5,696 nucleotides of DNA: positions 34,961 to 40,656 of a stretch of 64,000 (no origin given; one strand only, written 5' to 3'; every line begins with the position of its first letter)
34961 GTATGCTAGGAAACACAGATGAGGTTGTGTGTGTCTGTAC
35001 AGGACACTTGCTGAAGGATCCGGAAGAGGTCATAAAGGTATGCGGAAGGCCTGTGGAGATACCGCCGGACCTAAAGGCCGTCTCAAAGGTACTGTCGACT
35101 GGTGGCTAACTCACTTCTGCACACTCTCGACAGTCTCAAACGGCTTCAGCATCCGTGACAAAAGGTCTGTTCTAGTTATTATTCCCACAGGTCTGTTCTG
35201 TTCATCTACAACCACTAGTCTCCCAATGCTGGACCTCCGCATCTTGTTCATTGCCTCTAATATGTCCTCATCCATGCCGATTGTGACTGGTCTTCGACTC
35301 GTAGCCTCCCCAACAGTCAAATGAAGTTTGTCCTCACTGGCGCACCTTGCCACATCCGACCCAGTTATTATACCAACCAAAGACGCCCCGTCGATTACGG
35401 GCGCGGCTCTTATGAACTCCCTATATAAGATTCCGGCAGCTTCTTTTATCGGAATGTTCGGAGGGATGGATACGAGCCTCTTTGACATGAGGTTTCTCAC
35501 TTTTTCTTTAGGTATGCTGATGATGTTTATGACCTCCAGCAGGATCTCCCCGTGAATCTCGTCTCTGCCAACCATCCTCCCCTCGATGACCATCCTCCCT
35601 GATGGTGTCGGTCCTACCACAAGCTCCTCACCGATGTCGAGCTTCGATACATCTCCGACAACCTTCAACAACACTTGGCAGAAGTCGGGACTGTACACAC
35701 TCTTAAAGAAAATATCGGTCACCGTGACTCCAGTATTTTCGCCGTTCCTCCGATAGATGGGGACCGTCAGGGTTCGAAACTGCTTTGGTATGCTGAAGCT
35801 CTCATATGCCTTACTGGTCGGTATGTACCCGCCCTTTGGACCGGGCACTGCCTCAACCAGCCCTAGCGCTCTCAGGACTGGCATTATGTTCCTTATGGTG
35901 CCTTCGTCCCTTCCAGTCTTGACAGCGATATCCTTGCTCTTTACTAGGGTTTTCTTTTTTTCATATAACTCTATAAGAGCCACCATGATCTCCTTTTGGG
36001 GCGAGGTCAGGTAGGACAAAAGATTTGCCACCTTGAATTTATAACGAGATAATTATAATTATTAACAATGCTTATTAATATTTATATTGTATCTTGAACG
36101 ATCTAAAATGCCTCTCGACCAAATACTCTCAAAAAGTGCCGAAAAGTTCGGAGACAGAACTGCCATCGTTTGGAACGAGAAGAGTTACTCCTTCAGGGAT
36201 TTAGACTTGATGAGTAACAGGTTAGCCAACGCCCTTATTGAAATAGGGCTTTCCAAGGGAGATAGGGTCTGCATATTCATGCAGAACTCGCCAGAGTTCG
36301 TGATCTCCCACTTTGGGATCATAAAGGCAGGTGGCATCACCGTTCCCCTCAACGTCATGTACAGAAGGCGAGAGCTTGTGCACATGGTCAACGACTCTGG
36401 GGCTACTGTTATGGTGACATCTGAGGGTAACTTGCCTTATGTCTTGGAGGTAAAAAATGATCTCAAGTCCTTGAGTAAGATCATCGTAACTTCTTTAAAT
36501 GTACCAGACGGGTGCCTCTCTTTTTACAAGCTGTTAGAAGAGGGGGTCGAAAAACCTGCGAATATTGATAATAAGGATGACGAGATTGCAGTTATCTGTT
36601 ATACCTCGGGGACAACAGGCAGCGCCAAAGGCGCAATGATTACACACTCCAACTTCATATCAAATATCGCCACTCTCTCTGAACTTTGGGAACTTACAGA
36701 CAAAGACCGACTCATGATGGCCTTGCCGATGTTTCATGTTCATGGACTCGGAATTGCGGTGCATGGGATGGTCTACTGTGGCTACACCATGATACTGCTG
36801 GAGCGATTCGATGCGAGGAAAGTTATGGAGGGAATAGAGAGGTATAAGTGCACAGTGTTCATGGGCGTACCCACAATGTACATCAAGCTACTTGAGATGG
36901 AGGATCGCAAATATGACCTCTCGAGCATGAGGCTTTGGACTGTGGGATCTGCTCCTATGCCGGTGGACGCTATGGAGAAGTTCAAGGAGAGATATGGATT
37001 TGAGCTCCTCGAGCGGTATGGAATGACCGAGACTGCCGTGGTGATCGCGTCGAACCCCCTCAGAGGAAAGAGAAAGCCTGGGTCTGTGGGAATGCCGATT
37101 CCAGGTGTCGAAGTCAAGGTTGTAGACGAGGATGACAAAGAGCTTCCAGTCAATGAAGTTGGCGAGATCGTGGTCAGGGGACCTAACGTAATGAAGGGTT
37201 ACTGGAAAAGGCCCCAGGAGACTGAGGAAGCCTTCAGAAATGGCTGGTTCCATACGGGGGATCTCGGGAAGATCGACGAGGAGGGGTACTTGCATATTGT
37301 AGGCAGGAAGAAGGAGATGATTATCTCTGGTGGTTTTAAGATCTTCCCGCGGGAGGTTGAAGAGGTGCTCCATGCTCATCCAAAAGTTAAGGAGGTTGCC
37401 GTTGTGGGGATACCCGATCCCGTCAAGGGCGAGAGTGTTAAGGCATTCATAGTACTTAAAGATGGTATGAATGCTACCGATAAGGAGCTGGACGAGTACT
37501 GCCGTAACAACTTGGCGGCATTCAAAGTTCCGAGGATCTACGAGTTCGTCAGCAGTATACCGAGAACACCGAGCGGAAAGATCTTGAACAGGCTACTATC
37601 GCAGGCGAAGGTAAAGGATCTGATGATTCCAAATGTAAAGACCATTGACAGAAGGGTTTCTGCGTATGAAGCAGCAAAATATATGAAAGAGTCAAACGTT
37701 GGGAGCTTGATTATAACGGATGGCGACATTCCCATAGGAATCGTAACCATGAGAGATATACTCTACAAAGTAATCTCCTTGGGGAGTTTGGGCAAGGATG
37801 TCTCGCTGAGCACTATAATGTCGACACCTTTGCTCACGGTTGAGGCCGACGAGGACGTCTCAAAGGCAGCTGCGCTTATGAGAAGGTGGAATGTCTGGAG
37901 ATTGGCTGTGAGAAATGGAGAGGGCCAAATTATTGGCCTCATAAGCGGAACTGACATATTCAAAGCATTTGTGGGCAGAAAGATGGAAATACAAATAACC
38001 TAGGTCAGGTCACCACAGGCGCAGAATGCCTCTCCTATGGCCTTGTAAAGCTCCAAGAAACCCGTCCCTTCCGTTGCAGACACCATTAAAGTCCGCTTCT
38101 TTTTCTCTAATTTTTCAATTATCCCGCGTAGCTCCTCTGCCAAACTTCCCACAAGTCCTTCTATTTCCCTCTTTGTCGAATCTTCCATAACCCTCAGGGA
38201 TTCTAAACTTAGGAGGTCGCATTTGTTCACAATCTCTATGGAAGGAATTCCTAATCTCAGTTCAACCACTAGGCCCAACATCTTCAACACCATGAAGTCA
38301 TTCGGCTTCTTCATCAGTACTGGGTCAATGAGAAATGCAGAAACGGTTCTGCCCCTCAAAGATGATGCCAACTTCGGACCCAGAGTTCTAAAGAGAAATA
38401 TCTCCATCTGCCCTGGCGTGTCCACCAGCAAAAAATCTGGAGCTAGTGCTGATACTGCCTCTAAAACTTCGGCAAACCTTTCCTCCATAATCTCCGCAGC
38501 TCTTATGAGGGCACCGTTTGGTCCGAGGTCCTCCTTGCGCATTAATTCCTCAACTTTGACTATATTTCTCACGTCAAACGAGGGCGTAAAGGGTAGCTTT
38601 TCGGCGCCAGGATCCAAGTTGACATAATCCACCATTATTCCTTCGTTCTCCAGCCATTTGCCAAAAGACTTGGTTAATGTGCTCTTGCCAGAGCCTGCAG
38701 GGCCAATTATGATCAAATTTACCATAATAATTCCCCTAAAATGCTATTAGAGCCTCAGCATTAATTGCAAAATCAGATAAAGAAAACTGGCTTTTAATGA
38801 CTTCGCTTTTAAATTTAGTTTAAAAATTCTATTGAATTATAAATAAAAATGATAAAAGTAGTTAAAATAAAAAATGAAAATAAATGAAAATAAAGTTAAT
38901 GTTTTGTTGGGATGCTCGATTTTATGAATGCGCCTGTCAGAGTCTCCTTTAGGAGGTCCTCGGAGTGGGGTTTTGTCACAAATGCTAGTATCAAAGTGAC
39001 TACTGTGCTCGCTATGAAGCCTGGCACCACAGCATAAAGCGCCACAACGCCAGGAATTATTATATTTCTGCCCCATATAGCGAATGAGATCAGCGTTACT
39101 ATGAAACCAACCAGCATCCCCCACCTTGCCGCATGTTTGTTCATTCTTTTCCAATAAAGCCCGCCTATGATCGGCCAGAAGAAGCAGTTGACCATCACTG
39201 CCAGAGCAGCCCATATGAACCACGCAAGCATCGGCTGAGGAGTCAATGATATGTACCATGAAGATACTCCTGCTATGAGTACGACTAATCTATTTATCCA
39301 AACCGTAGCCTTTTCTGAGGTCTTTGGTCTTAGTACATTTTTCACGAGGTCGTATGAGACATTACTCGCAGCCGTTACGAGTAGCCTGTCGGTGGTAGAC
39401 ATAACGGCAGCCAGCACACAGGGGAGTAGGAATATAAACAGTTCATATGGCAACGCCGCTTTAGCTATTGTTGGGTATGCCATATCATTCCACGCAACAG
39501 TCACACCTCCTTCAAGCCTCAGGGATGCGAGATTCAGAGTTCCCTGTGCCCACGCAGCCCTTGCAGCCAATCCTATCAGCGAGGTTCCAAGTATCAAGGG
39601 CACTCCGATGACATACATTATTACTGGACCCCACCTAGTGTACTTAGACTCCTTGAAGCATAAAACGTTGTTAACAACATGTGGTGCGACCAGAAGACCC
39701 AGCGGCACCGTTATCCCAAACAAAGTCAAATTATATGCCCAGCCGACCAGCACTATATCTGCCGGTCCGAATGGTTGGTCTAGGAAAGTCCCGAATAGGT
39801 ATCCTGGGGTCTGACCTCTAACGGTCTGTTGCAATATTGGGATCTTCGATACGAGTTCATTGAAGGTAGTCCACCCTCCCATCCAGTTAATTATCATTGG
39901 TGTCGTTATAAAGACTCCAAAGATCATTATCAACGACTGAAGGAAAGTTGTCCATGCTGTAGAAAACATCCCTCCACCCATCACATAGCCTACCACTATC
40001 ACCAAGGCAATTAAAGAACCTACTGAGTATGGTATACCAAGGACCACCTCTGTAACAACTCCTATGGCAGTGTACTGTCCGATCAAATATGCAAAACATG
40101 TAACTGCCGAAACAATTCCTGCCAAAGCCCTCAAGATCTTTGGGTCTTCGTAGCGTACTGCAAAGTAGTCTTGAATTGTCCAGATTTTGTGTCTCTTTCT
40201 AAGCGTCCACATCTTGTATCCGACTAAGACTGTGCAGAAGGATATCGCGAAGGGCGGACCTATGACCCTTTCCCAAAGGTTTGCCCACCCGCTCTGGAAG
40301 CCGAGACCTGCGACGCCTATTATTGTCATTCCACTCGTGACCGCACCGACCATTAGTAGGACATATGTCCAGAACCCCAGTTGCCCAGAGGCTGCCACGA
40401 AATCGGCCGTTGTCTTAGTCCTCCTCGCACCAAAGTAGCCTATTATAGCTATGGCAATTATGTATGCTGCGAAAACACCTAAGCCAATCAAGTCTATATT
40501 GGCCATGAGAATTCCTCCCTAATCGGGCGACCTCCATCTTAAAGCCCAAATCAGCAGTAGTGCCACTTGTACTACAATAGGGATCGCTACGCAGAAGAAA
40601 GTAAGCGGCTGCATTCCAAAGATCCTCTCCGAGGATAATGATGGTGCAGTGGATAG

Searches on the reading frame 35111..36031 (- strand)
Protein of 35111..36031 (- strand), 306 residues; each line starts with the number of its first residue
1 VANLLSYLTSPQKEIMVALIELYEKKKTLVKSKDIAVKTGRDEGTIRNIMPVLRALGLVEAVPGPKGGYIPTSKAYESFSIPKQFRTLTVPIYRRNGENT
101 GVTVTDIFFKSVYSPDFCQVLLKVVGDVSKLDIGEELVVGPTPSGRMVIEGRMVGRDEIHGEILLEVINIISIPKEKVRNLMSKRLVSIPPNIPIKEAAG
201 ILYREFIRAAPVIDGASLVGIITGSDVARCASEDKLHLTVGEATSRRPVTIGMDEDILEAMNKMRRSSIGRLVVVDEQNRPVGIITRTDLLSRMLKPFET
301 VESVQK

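Call 29: search_protein_families(library=pfam, proteins=[window:35111-36031:-], max_evalue=0.00001)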
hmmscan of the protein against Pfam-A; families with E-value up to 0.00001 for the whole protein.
window:35111-36031:- (306 aa): 3 families
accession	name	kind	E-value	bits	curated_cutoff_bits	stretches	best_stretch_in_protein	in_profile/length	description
PF03444.21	HrcA_DNA-bdg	-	1.2e-32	111.8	21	1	8-83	2-77/79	Winged helix-turn-helix transcription repressor, HrcA DNA-binding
PF00571.33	CBS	-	4.3e-28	97.8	24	2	240-295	1-56/57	CBS domain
PF02082.26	Rrf2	-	4.5e-07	30.5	30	1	17-69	10-63/132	Iron-dependent Transcriptional regulator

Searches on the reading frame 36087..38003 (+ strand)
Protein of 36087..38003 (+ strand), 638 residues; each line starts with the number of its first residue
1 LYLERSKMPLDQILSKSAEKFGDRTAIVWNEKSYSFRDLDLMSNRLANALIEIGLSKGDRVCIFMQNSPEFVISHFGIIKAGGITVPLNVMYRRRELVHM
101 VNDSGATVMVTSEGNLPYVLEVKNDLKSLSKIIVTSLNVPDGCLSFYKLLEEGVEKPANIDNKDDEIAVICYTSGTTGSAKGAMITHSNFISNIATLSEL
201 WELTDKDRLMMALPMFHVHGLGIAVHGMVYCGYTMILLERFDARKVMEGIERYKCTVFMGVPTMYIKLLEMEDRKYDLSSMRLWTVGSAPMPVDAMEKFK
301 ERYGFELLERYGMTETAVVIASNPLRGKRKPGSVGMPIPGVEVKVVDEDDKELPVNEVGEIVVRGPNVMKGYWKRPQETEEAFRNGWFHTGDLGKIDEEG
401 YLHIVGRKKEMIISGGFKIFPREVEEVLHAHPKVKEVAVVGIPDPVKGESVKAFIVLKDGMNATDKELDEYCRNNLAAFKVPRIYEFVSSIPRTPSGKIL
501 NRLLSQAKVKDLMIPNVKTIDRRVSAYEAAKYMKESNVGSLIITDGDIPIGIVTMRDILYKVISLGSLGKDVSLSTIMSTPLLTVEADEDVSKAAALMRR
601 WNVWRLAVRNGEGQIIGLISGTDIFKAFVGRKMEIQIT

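Call 29: search_protein_families(library=pfam, proteins=[window:36087-38003:+], max_evalue=0.00001)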
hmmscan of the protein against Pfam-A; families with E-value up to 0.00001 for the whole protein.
window:36087-38003:+ (638 aa): 3 families
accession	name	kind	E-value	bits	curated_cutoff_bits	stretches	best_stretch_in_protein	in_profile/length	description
PF00501.34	AMP-binding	-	5.3e-108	361.7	29.9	1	15-373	2-384/384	AMP-binding enzyme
PF13193.12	AMP-binding_C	-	1.1e-24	87.6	24.5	1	423-498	1-76/76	AMP-binding enzyme C-terminal domain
PF00571.33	CBS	-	3.2e-22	79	24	2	509-562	1-55/57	CBS domain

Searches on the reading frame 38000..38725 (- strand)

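Call 30: search_protein_families(library=pfam, proteins=[window:38000-38725:-], max_evalue=0.00001)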
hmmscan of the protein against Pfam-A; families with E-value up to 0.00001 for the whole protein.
window:38000-38725:- (241 aa): 2 families
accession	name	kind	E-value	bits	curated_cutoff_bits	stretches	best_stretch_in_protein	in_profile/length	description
PF03029.23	ATP_bind_1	-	1.8e-53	182.2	27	1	6-235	1-239/240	Conserved hypothetical ATP binding protein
PF00009.33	GTP_EFTU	-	5.5e-07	29.8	26.5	0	157-231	119-183/188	Elongation factor Tu GTP binding domain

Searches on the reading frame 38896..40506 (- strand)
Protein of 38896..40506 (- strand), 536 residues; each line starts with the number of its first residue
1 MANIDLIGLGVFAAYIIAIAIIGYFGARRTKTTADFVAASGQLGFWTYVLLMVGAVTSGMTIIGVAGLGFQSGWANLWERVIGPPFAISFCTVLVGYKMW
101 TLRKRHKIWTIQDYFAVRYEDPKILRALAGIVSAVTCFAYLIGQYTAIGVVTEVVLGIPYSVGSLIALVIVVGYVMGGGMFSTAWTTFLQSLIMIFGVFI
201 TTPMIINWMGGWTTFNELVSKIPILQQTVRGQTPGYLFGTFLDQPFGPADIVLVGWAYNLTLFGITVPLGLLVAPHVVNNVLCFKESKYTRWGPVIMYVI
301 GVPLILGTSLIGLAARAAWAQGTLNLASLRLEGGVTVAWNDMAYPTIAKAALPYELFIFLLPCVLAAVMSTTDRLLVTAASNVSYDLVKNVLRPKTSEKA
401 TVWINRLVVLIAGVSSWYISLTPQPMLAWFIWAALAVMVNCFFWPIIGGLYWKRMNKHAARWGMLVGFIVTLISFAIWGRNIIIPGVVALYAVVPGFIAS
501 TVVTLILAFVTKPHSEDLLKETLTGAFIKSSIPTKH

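Call 30: search_protein_families(library=pfam, proteins=[window:38896-40506:-], max_evalue=0.00001)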
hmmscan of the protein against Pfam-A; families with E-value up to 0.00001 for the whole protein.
window:38896-40506:- (536 aa): 1 family
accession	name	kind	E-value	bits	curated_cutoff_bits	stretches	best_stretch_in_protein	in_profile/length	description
PF00474.23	SSF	-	3e-52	178.3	22.8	1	36-467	1-406/406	Sodium:solute symporter family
